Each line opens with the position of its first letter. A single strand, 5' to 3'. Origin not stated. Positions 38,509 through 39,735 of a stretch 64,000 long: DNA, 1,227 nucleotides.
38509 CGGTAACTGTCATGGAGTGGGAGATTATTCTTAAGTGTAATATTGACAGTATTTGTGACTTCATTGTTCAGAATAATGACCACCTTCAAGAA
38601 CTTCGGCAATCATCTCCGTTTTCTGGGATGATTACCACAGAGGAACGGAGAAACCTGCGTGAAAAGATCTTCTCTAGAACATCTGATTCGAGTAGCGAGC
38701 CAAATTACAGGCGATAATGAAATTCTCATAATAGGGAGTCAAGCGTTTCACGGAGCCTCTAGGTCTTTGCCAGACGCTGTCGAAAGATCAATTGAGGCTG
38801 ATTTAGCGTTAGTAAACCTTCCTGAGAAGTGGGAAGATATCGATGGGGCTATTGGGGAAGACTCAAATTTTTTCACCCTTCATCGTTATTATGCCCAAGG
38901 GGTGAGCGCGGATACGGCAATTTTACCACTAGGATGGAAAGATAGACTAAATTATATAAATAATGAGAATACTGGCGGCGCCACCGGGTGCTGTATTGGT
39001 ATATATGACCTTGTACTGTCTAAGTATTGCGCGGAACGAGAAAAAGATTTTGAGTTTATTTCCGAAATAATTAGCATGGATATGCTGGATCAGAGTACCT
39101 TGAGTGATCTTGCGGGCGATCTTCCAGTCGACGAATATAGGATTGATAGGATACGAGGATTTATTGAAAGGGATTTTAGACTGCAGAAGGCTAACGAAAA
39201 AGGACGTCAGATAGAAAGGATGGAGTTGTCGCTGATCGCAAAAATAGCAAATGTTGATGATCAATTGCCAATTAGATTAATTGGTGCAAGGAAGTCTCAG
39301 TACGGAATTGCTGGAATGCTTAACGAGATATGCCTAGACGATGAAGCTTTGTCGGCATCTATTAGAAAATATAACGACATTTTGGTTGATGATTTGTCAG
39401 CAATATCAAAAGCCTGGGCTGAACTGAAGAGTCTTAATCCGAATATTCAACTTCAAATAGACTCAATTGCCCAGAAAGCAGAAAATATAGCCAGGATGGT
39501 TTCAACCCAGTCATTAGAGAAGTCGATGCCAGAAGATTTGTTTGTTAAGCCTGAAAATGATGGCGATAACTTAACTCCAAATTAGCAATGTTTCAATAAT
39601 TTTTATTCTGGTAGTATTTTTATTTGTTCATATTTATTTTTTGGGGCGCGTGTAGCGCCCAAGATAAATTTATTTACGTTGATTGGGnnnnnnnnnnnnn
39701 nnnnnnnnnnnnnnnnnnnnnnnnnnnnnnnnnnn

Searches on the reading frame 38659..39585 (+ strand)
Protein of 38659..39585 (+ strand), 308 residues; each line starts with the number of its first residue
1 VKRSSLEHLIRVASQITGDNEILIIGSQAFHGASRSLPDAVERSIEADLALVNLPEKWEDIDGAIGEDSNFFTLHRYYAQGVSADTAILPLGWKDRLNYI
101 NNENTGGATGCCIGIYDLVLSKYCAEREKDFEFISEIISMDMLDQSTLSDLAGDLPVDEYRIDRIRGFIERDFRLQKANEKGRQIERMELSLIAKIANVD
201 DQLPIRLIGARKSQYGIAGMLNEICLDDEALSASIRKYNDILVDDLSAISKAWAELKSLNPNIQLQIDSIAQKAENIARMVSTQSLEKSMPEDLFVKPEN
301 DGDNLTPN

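Call 7: search_protein_families(library=pfam, proteins=[window:38659-39585:+], max_evalue=0.01)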
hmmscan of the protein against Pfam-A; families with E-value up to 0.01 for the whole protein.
window:38659-39585:+ (308 aa): 1 family
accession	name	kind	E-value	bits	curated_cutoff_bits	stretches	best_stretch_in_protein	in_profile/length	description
PF19502.5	DUF6036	-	2.8e-10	40.7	23.6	1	6-152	3-133/164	Nucleotidyltransferase of unknown function (DUF6036)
